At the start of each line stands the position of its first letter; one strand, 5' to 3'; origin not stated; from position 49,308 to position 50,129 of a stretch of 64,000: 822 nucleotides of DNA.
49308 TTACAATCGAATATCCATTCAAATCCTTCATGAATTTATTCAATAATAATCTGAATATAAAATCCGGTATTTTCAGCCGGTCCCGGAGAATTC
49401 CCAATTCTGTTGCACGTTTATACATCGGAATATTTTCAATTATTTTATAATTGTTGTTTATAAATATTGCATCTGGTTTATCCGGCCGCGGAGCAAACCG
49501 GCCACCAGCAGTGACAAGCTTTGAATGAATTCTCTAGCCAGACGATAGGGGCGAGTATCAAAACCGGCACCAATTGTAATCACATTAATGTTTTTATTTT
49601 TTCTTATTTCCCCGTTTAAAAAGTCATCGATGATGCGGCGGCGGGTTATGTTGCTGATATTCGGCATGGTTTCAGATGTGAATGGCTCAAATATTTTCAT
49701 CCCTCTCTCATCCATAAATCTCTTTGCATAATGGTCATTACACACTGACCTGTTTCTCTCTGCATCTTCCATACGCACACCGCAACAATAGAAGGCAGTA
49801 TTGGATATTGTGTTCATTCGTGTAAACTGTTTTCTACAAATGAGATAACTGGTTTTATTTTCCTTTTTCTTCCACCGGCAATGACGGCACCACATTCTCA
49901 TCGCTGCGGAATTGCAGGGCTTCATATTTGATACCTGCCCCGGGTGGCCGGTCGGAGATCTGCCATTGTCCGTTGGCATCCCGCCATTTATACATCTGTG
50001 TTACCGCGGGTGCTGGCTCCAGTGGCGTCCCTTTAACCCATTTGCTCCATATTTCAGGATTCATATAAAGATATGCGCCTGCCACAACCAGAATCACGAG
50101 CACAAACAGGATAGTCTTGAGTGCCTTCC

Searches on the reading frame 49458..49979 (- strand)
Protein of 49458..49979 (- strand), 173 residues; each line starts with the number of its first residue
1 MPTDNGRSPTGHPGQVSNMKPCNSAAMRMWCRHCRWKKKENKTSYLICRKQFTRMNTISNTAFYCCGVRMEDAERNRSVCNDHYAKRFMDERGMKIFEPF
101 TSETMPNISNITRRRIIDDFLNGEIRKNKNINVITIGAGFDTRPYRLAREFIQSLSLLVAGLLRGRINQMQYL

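Call 64: search_protein_families(library=pfam, max_evalue=0.001, proteins=[window:49458-49979:-])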
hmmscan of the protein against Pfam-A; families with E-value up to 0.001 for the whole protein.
window:49458-49979:- (173 aa): 1 family
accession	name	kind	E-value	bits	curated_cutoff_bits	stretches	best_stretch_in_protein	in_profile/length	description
PF04072.20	LCM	-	4.5e-09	36.9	22.3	1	72-149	11-103/187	Leucine carboxyl methyltransferase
